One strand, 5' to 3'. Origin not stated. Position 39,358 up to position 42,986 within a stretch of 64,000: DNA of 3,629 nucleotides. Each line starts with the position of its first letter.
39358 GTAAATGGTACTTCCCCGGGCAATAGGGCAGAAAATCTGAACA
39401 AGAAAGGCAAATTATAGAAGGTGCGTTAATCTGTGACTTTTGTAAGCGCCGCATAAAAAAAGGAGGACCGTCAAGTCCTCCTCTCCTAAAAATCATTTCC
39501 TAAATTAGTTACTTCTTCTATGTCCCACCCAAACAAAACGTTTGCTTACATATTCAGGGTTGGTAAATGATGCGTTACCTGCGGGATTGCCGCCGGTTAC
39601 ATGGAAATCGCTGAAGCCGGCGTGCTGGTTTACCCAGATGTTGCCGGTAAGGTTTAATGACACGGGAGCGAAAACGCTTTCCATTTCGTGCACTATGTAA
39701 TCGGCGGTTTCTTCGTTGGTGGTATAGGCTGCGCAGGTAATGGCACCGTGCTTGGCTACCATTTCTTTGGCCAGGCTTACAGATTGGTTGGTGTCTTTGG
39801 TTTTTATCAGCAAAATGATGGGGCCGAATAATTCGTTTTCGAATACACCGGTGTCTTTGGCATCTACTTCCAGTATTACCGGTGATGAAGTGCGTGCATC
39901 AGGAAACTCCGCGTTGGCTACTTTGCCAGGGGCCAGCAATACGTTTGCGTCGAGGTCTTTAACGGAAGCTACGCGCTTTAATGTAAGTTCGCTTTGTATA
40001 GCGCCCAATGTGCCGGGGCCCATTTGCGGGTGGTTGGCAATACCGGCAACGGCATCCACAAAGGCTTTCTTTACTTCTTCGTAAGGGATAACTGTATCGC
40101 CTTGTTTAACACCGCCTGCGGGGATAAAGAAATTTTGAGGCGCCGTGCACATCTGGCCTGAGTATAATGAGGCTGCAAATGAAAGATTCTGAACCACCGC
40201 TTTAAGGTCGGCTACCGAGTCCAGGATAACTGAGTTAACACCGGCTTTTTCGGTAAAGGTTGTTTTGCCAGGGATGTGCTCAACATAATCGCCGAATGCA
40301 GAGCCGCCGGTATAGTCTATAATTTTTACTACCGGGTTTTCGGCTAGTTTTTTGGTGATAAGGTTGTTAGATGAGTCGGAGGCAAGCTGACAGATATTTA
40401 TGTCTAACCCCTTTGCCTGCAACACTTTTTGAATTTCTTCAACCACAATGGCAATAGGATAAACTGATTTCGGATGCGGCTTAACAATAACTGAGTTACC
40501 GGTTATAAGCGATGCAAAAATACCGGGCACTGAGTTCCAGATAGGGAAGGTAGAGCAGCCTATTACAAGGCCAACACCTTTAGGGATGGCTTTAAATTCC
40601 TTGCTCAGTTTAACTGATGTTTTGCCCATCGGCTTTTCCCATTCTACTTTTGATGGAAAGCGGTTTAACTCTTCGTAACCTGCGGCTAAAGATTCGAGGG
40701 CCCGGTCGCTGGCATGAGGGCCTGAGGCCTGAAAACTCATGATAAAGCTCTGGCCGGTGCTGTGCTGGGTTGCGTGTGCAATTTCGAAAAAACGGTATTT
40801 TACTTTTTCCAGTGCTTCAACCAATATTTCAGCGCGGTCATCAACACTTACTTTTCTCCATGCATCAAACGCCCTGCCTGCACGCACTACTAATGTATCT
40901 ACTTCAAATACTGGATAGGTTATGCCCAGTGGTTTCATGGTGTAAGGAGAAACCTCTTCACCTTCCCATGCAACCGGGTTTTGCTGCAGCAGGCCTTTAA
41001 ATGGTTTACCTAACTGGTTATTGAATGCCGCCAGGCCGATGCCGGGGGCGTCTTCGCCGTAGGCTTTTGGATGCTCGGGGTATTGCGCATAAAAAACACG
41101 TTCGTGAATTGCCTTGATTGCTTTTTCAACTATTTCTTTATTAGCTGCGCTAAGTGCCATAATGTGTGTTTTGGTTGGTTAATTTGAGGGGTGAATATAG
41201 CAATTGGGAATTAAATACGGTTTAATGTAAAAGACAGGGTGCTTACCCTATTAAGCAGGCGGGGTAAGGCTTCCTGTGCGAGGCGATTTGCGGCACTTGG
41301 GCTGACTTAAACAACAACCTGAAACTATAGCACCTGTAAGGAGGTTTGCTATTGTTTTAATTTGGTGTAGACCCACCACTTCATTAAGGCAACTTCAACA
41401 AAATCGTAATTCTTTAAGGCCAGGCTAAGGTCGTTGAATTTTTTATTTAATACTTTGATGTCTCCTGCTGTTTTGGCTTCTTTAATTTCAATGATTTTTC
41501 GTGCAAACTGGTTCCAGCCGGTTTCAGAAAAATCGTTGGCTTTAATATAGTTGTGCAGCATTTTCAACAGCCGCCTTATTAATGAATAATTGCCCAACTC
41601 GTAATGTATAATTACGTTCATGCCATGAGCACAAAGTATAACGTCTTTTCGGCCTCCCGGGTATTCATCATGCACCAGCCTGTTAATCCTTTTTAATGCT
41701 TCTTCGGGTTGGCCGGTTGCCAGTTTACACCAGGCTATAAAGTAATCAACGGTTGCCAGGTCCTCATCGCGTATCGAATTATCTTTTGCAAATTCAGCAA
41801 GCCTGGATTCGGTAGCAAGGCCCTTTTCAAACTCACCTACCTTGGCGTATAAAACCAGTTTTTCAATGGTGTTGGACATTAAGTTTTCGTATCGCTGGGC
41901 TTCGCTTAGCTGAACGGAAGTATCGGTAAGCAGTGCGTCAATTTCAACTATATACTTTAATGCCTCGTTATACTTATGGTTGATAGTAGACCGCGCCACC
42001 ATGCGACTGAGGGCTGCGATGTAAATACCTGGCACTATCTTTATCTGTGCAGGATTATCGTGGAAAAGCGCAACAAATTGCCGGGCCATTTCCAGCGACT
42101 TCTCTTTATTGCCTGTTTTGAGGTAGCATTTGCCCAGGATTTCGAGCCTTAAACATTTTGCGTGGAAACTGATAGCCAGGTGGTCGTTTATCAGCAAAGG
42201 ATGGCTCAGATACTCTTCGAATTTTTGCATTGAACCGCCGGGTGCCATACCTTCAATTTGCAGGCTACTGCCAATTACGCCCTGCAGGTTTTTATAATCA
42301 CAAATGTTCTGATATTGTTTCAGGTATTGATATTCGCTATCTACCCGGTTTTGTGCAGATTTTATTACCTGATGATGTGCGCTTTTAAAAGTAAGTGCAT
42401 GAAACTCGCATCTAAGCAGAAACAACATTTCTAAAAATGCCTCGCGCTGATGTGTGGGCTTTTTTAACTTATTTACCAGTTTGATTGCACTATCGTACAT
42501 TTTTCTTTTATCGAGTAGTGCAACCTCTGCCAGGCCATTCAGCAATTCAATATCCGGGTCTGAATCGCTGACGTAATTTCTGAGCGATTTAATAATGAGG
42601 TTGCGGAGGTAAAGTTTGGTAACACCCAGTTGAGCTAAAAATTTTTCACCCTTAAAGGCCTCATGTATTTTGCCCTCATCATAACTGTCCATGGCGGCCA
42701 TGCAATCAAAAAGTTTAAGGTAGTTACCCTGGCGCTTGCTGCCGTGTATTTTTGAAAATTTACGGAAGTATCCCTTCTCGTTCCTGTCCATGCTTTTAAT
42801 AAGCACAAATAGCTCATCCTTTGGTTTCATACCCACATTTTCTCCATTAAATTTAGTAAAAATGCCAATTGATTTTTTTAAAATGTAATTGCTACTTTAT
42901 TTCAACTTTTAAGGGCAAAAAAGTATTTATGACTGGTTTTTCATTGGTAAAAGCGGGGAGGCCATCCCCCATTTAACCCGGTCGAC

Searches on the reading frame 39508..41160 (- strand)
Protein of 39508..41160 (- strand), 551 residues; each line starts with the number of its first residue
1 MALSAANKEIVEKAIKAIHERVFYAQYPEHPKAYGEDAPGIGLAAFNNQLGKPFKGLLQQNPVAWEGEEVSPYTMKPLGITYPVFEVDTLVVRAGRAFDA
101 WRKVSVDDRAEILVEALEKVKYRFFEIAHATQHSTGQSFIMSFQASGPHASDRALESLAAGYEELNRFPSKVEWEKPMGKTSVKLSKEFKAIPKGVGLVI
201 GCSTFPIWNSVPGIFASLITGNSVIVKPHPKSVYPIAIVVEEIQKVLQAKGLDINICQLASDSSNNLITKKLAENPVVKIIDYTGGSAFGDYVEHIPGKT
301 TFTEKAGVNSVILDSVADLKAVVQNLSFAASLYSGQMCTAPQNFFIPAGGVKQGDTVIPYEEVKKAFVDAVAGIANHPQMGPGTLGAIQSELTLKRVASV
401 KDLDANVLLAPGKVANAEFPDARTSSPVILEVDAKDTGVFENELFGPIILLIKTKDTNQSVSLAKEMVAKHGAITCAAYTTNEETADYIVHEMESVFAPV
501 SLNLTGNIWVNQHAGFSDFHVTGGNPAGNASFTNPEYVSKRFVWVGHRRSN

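Call 3: search_protein_families(library=pfam, proteins=[window:39508-41160:-], max_evalue=1)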
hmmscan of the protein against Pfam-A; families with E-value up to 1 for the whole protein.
window:39508-41160:- (551 aa): 2 families
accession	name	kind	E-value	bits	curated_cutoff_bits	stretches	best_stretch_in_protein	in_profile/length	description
PF00171.27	Aldedh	-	1.1e-39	136.7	23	1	86-520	30-432/461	Aldehyde dehydrogenase family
PF05893.19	LuxC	-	0.0023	17.3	21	1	212-369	106-257/401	Acyl-CoA reductase (LuxC)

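Call 4: search_protein_families(library=ncbifam, proteins=[window:39508-41160:-], max_evalue=1)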
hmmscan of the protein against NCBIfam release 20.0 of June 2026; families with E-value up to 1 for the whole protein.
window:39508-41160:- (551 aa): 46 families (the best 25 are shown)
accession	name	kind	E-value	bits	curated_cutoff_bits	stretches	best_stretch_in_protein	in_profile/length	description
TIGR02288.1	PaaN_2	equivalog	3.8e-177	589.9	578.75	1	6-549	7-549/551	phenylacetic acid degradation protein PaaN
TIGR01237.1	D1pyr5carbox2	equivalog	5.5e-26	91.4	659.65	1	88-525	72-489/511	L-glutamate gamma-semialdehyde dehydrogenase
NF002852.0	PRK03137.1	subfamily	3.5e-25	88.8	648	1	88-523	76-490/514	L-glutamate gamma-semialdehyde dehydrogenase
NF042993.1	AlphKGSA_gudD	equivalog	1.2e-23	83.6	770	1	86-500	43-438/481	alpha-ketoglutaric semialdehyde dehydrogenase GucD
NF006992.0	PRK09457.1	subfamily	3.2e-22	78.9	514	1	86-484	38-413/487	succinylglutamate-semialdehyde dehydrogenase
NF050084.1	pip_6_carb_DH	equivalog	1.6e-21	76.8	730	1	86-491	20-408/475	L-piperidine-6-carboxylate dehydrogenase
NF006916.0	PRK09407.1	equivalog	3.4e-21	75.4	521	1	86-494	57-443/526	succinic semialdehyde dehydrogenase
NF010000.0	PRK13473.1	subfamily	2.3e-20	72.7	615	1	86-514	40-436/475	aminobutyraldehyde dehydrogenase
TIGR03240.1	arg_catab_astD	equivalog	6.3e-20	71.4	579.3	1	86-467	36-397/484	succinylglutamate-semialdehyde dehydrogenase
NF052305.1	DioxValDhHalo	equivalog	5.2e-19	68.5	750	1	91-506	49-444/483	2,5-dioxovalerate dehydrogenase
NF040869.1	G3PDH_Arch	equivalog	1.8e-18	66.5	780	1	190-467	155-420/502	NADP-dependent glyceraldehyde-3-phosphate dehydrogenase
NF008869.0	PRK11904.1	equivalog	3e-18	65.1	747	1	87-524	588-1007/1042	bifunctional proline dehydrogenase/L-glutamate gamma-semialdehyde dehydrogenase PutA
TIGR04284.1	aldehy_Rv0768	hypoth_equivalog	4.1e-18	65.6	775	1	172-533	117-468/480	aldehyde dehydrogenase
NF040648.1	lactal_redase_Meth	equivalog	5.4e-18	65.3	650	1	88-495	36-416/463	lactaldehyde dehydrogenase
NF010575.0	PRK13968.1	equivalog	1.9e-16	60.3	855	1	86-494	30-413/462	succinate-semialdehyde dehydrogenase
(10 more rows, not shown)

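Call 95: find_related_loci(query=window:39508-41160:-, collection=genome_contigs, flank=4000)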
Query window:39508-41160:- (551 aa) in genome_contigs; peptide patterns used: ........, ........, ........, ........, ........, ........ (x = any residue, [..] = any of these).
599 stretches matched a pattern (row limit reached: there are more); 596 encode a relative of the query (tblastn E <= 1e-3); the best 80 are kept; 80 distinct loci.
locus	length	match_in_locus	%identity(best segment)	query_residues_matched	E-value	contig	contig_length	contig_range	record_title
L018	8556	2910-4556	82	1-549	0e+0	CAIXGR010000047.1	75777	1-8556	MAG: uncultured Bacteroidetes bacterium isolate VK_bin-4331 genome assembly, contig: bin-4331:47/97, whole genome shotgu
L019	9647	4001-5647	79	1-549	0e+0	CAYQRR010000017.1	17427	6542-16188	MAG TPA_asm: uncultured Chitinophaga sp. isolate SRP189682_co1_178 genome assembly, contig: NODE_6417_length_17427_cov_5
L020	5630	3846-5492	80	2-549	0e+0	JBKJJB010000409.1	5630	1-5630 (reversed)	MAG: Chitinophagales bacterium isolate ant_bin.189 S1Ck117_6014064_flag_1_multi_11.0000_len_5630, whole genome shotgun s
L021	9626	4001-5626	79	8-549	0e+0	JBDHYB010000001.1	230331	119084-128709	MAG: Chitinophagales bacterium isolate AS-MICRO-OLR.239 NODE_92_length_230331_cov_6.258377, whole genome shotgun sequenc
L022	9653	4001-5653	78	1-549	0e+0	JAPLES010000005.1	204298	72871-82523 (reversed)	MAG: Bacteroidetes bacterium isolate LacPavin_0818_WC40_MAG_40_11 LacPavin_0818_WC40_scaffold_141646, whole genome shotg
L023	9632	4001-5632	78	8-551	0e+0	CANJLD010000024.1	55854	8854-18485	MAG: Bacteroidetes bacterium isolate RH-23may17-677 genome assembly, contig: RH-23may17-C3981, whole genome shotgun sequ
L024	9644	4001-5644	75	1-549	0e+0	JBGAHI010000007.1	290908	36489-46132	MAG: Chitinophagales bacterium isolate MAG_MBR_H125.23 MBRH125-23_opera_contig_277, whole genome shotgun sequence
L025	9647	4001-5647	75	1-550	0e+0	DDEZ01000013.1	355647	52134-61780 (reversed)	MAG TPA_asm: Bacteroidetes bacterium UBA1941 UBA1941_contig_513, whole genome shotgun sequence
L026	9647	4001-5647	75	2-551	0e+0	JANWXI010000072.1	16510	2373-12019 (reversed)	MAG: Chitinophagales bacterium isolate SKYG42 NODE_72_length_16510_cov_3.699872, whole genome shotgun sequence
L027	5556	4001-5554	78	8-525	0e+0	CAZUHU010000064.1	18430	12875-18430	MAG TPA_asm: uncultured Chitinophaga sp. isolate SRP189682_co1_467 genome assembly, contig: NODE_5791_length_18430_cov_8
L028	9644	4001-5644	73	1-550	0e+0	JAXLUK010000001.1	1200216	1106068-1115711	MAG: Chitinophagales bacterium isolate STL-BAC28 C1.300.fa-1, whole genome shotgun sequence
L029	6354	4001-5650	71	1-550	0e+0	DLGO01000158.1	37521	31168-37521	MAG TPA_asm: Bacteroidetes bacterium UBA7692 UBA7692_contig_22712, whole genome shotgun sequence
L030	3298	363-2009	72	1-550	0e+0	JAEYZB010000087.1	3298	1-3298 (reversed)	MAG: Bacteroidetes bacterium isolate OH_CBlB_74 k127_2247814, whole genome shotgun sequence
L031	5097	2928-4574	72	1-550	0e+0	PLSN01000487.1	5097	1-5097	MAG: Bacteroidetes bacterium isolate bog_973 73.20120700_S1D.351_contig_203797, whole genome shotgun sequence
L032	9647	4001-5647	72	1-550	0e+0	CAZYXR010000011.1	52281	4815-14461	MAG TPA_asm: uncultured Chitinophagaceae bacterium isolate binchicken_co179_76 genome assembly, contig: NODE_1939_length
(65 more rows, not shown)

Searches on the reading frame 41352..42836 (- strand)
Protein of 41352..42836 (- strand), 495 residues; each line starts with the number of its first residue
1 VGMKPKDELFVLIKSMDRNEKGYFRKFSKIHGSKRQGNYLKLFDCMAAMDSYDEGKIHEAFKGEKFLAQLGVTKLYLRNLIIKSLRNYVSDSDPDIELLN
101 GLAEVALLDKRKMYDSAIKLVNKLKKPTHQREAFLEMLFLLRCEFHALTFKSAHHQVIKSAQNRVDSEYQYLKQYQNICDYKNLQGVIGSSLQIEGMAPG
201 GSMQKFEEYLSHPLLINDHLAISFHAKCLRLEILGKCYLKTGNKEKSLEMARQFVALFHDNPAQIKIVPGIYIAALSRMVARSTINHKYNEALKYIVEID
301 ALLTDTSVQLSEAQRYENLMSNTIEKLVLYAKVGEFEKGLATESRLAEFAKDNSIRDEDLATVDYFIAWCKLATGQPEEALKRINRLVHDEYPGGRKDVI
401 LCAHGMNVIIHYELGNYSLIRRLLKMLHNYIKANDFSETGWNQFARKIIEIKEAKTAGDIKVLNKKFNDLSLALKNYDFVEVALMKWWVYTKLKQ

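Call 3: search_protein_families(library=pfam, proteins=[window:41352-42836:-], max_evalue=1)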
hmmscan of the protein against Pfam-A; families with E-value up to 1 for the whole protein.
window:41352-42836:- (495 aa): 9 families
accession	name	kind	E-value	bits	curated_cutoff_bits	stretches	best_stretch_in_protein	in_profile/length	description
PF14559.12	TPR_19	-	0.00022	21.9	25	1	363-390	27-54/68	Tetratricopeptide repeat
PF13174.12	TPR_6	-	0.00027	21.8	26.3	0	234-257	6-29/33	Tetratricopeptide repeat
PF13424.12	TPR_12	-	0.0015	19.1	30.1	0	331-386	14-70/77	Tetratricopeptide repeat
PF07719.23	TPR_2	-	0.0031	18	27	0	233-260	6-33/34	Tetratricopeptide repeat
PF13428.12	TPR_14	-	0.0068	17.4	23.5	0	368-389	8-29/44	Tetratricopeptide repeat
PF21931.2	ABM-like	-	0.022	15.7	27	1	254-299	18-63/89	ABM-like domain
PF12895.13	ANAPC3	-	0.027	15.2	27.2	0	111-173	2-62/82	Anaphase-promoting complex, cyclosome, subunit 3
PF13181.12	TPR_8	-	0.12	13.1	25.7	0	234-255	7-28/34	Tetratricopeptide repeat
PF20271.3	CATASP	-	0.15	12.4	29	0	434-473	12-51/86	CATRA-Associated Small Protein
